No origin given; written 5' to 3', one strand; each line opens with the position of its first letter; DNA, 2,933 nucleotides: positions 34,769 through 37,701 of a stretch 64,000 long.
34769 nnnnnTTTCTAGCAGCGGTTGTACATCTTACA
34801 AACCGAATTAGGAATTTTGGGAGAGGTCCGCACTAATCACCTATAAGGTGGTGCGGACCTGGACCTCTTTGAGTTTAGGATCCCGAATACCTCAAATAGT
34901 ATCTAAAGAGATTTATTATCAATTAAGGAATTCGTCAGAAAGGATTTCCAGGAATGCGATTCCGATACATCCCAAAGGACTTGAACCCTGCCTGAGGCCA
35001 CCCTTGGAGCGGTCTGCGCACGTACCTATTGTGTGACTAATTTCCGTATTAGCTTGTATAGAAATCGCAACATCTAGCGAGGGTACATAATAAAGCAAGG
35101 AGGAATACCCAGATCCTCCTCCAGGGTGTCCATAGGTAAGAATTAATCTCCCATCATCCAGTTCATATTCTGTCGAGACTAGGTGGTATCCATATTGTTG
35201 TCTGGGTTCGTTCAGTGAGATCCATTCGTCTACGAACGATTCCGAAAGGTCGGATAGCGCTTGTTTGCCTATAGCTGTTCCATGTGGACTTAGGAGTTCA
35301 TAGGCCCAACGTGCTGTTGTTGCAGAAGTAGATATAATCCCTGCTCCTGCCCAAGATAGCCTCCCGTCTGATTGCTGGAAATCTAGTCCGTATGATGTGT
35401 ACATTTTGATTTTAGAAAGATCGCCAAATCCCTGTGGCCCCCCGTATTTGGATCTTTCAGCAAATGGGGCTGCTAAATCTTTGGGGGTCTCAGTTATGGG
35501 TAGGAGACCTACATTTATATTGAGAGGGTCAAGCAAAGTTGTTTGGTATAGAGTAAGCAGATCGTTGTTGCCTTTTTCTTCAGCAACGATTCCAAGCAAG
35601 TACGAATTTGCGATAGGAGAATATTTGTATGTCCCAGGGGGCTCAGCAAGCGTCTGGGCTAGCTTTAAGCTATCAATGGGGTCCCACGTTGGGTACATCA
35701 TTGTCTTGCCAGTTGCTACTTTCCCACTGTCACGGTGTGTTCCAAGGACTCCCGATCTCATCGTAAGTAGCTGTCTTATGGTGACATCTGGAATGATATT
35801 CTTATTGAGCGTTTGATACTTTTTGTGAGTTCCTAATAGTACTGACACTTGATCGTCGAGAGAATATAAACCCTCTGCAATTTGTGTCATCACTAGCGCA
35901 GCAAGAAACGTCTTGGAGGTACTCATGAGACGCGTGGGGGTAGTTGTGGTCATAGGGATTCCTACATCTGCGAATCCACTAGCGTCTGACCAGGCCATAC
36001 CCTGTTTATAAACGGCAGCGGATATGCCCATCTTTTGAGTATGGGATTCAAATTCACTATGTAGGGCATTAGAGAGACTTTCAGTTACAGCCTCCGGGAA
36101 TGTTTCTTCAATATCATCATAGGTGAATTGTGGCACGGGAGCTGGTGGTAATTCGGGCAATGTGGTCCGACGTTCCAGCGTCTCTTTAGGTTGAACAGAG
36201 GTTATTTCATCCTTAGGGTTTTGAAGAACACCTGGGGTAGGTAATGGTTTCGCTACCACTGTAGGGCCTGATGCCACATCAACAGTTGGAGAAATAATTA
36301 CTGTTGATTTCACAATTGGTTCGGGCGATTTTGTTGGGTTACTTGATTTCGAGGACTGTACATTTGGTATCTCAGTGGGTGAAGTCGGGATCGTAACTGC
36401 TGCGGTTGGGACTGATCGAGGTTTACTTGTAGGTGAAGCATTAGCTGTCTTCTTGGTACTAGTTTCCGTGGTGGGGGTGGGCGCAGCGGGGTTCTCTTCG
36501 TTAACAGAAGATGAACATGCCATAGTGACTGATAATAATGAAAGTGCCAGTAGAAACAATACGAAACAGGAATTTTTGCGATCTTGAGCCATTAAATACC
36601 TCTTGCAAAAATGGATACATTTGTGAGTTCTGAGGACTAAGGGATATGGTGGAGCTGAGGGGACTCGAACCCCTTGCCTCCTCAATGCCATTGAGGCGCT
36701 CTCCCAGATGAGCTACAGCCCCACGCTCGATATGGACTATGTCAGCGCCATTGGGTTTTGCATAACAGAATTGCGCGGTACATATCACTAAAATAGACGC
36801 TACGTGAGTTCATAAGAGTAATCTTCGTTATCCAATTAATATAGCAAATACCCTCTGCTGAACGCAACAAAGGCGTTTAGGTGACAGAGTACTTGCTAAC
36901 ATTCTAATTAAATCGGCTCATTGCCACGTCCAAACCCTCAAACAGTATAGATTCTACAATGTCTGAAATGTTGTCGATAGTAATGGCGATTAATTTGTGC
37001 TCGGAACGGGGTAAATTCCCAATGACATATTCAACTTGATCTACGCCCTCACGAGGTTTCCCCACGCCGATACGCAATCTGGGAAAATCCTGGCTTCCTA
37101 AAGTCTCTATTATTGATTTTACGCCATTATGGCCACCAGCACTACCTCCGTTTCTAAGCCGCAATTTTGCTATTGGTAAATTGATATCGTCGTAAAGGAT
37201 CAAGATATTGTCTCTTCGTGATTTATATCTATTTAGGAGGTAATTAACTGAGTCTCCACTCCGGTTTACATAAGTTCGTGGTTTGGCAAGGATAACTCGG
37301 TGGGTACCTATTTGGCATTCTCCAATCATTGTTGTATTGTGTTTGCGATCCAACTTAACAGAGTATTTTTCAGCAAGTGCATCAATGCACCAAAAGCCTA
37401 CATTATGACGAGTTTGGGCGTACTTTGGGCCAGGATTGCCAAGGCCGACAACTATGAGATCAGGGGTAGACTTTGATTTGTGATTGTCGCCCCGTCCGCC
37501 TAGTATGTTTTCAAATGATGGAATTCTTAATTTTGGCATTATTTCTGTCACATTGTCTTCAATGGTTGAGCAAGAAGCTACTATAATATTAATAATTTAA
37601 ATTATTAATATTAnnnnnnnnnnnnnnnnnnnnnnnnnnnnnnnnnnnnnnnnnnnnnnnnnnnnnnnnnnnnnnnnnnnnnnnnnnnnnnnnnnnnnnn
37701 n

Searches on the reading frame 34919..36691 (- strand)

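Call 41: search_protein_families(library=pfam, proteins=[window:34919-36691:-], max_evalue=0.00001)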
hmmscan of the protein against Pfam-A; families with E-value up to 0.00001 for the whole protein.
window:34919-36691:- (590 aa): 1 family
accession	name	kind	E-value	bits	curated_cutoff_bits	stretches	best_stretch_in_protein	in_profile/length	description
PF00144.29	Beta-lactamase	-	2.5e-33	116.1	27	1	219-551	13-312/329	Beta-lactamase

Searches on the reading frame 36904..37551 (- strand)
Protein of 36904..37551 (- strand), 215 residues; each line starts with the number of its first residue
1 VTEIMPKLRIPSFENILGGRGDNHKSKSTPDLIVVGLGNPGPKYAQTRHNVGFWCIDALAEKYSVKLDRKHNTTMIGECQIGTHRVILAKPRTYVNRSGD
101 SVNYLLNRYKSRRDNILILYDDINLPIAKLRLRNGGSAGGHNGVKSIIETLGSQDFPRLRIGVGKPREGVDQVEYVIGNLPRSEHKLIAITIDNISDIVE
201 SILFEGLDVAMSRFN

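Call 41: search_protein_families(library=pfam, proteins=[window:36904-37551:-], max_evalue=0.00001)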
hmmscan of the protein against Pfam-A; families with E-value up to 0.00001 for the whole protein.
window:36904-37551:- (215 aa): 1 family
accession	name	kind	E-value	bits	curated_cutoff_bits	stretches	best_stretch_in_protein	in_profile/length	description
PF01195.25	Pept_tRNA_hydro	-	1.1e-65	221.4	27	1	33-215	1-183/183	Peptidyl-tRNA hydrolase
